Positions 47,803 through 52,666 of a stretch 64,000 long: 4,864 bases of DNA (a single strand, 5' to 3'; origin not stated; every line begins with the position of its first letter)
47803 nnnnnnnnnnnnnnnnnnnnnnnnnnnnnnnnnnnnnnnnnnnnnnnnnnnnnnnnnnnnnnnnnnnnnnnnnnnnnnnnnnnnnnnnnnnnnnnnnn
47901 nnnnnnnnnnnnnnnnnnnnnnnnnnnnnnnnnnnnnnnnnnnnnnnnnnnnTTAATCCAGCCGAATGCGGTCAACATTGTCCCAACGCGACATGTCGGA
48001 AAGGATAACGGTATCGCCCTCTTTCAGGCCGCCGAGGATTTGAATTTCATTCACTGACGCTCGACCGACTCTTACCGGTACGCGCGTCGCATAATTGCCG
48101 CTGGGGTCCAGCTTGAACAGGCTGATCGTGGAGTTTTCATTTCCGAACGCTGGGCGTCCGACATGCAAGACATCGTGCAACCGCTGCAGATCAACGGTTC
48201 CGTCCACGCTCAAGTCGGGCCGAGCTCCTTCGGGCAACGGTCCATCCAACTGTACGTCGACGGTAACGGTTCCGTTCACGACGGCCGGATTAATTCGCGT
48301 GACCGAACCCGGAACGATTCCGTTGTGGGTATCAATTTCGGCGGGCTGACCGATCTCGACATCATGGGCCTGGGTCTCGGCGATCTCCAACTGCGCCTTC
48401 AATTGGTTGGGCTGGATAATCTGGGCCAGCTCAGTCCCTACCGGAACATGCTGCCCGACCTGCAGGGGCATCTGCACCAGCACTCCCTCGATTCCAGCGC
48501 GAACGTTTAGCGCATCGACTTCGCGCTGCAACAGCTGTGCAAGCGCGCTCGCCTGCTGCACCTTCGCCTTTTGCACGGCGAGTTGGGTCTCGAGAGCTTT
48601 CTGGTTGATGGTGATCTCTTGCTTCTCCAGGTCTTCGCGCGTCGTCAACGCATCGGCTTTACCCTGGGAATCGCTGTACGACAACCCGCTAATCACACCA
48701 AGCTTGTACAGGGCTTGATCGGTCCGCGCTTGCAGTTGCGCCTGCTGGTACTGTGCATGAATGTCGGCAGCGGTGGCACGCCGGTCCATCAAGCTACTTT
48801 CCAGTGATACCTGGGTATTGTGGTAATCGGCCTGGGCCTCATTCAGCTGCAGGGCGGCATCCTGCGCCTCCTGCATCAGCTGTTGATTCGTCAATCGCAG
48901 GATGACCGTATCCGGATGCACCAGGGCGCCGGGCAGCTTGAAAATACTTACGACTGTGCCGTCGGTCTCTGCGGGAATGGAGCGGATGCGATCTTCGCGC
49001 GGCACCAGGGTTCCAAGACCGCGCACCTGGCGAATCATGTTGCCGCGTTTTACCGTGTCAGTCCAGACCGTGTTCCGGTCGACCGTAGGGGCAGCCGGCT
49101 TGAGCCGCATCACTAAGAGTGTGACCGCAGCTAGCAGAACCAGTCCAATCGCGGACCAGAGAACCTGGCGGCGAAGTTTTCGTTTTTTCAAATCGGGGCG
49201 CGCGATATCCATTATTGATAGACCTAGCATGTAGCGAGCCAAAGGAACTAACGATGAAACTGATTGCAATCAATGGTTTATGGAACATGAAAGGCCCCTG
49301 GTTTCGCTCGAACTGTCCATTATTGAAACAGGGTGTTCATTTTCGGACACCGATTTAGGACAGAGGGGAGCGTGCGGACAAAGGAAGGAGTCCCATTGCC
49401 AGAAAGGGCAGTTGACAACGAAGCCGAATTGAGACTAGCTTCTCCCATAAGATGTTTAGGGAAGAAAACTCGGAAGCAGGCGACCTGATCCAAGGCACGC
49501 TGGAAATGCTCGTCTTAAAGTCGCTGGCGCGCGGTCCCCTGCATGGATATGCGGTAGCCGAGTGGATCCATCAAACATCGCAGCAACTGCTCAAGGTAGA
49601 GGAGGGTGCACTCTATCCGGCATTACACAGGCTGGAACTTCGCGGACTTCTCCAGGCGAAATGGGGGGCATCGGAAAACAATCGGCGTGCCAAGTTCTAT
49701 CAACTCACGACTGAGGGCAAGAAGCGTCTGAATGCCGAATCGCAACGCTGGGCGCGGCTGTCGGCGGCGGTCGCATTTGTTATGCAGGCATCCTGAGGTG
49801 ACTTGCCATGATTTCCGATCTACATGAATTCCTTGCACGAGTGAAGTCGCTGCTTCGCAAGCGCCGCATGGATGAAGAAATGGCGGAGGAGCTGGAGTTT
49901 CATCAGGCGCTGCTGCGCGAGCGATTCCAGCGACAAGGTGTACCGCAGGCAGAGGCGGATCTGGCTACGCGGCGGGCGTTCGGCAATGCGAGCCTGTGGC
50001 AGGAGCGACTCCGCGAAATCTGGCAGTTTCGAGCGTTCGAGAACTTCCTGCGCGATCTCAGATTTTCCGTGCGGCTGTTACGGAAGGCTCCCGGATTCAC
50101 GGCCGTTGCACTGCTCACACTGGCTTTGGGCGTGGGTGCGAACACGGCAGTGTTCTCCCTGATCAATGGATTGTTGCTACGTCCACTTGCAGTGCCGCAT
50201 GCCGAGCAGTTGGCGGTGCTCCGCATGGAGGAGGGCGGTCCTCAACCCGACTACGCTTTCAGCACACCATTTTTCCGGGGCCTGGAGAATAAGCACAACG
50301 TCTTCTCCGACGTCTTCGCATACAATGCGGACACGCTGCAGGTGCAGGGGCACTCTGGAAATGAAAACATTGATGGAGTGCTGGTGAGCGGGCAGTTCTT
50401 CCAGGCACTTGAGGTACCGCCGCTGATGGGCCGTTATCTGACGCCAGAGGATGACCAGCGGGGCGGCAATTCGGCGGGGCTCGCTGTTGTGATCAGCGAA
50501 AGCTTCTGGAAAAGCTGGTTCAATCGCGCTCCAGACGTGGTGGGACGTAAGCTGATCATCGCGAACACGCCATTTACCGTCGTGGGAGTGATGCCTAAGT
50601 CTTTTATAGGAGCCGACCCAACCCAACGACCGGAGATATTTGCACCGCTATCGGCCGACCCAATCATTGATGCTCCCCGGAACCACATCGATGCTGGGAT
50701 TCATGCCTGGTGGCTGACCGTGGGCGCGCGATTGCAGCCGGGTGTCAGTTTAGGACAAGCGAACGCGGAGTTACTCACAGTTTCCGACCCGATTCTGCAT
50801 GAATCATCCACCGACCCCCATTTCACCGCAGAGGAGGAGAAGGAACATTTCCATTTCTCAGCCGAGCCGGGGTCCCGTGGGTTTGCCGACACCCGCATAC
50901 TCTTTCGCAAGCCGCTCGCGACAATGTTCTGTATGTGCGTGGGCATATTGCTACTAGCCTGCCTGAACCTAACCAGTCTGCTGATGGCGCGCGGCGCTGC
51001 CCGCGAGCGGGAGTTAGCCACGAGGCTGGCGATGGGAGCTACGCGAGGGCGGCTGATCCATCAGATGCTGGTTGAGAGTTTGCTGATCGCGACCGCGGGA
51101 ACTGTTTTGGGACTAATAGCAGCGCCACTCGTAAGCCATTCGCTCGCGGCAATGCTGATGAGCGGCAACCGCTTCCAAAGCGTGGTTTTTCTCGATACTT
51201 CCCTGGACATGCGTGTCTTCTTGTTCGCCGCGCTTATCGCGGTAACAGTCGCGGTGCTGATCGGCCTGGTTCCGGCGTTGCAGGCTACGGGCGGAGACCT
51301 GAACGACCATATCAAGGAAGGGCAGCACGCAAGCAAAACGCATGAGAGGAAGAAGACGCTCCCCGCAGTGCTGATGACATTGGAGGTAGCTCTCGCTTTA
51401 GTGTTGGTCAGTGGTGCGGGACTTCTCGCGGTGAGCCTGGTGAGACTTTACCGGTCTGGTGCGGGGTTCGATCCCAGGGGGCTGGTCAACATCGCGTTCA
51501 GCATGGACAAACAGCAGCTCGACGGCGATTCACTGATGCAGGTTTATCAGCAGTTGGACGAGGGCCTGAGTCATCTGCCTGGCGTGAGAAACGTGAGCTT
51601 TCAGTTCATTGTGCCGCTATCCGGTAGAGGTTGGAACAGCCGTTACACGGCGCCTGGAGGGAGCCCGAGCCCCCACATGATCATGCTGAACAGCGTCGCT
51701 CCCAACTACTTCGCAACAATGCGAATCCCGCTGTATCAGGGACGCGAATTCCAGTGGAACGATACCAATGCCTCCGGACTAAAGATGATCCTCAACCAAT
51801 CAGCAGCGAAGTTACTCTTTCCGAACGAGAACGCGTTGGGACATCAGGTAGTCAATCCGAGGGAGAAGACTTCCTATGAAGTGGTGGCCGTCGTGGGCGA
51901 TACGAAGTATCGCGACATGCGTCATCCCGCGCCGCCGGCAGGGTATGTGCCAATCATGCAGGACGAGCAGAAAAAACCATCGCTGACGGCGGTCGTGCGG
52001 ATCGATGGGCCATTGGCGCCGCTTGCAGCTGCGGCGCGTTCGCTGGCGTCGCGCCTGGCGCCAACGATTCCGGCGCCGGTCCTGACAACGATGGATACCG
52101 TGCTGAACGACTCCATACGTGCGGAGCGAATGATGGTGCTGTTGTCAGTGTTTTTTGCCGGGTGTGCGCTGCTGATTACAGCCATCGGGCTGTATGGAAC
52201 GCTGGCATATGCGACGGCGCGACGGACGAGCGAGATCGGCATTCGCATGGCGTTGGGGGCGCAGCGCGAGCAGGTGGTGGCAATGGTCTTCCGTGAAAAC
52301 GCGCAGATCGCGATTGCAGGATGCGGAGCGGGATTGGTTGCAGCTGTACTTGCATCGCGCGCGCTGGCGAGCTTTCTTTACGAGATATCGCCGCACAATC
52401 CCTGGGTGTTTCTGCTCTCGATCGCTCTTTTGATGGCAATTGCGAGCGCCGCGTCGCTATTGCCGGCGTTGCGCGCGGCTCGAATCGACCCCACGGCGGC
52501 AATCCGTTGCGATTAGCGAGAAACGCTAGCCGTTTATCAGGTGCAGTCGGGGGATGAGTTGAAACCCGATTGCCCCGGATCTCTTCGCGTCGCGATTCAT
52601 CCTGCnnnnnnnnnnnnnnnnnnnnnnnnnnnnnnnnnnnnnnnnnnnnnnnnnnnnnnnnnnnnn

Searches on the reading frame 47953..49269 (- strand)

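Call 6: search_protein_families(library=pfam, proteins=[window:47953-49269:-], max_evalue=0.01)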
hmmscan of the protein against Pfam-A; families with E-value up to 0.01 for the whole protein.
window:47953-49269:- (438 aa): 5 families
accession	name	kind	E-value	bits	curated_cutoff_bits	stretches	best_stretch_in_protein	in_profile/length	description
PF13437.12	HlyD_3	-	5.6e-14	53.2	22.2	1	256-345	2-97/106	HlyD family secretion protein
PF16576.10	HlyD_D23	-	5.2e-12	45.9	30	1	80-341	4-199/214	Barrel-sandwich domain of CusB or HlyD membrane-fusion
PF12700.13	HlyD_2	-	0.0031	16.7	25.1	0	28-156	4-124/416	HlyD family secretion protein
PF00763.28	THF_DHG_CYH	-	0.0067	17.1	32.8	0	225-271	52-97/115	Tetrahydrofolate dehydrogenase/cyclohydrolase, catalytic domain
PF00364.28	Biotin_lipoyl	-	0.0073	16.6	22.1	0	97-126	44-73/73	Biotin-requiring enzyme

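Call 7: search_protein_families(library=ncbifam, proteins=[window:47953-49269:-], max_evalue=0.001)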
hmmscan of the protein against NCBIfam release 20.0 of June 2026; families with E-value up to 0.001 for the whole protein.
window:47953-49269:- (438 aa): 7 families
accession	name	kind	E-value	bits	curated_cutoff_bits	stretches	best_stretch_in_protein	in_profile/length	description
TIGR01730.1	RND_mfp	subfamily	5.3e-28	97.9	94.9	1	226-426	107-310/322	efflux RND transporter periplasmic adaptor subunit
NF038010.1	ABC_adapt_DarC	equivalog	1.4e-23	83.3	450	1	34-437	12-416/417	darobactin export ABC transporter periplasmic adaptor subunit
TIGR00999.1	8a0102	subfamily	1.2e-17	64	319.3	1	166-423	21-264/271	CzcB/NccB family metal efflux transporter periplasmic adaptor subunit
TIGR00998.1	8a0101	subfamily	1.3e-12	47.3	390.8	1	98-329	45-284/334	EmrA/EmrK family multidrug efflux transporter periplasmic adaptor subunit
NF007850.1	PRK10559.1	equivalog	6.4e-06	25.5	400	1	172-338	74-234/303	p-hydroxybenzoic acid efflux pump subunit AaeA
NF011715.0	PRK15136.1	equivalog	3.8e-05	22.5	563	1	132-314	91-276/390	multidrug efflux MFS transporter periplasmic adaptor subunit EmrA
NF004309.0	PRK05704.1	equivalog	0.00081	18.9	449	0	66-238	17-171/408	2-oxoglutarate dehydrogenase complex dihydrolipoyllysine-residue succinyltransferase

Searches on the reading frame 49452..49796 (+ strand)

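Call 66: search_protein_families(library=ncbifam, proteins=[window:49452-49796:+], max_evalue=1e-20)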
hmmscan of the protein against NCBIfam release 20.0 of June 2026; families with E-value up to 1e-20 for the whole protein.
window:49452-49796:+ (114 aa): 1 family
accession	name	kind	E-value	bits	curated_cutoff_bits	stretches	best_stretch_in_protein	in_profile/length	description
TIGR03433.1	padR_acidobact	paralog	1.6e-42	143.7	101.8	1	13-112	1-100/101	PadR family transcriptional regulator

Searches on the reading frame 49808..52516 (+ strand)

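Call 66: search_protein_families(library=ncbifam, proteins=[window:49808-52516:+], max_evalue=1e-20)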
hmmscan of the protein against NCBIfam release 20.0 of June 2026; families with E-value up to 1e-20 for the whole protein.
window:49808-52516:+ (902 aa): 1 family
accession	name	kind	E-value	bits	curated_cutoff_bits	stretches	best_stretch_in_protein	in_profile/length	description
TIGR03434.1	ADOP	subfamily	2.1e-241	803.4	622.3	1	81-902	2-803/803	ADOP family duplicated permease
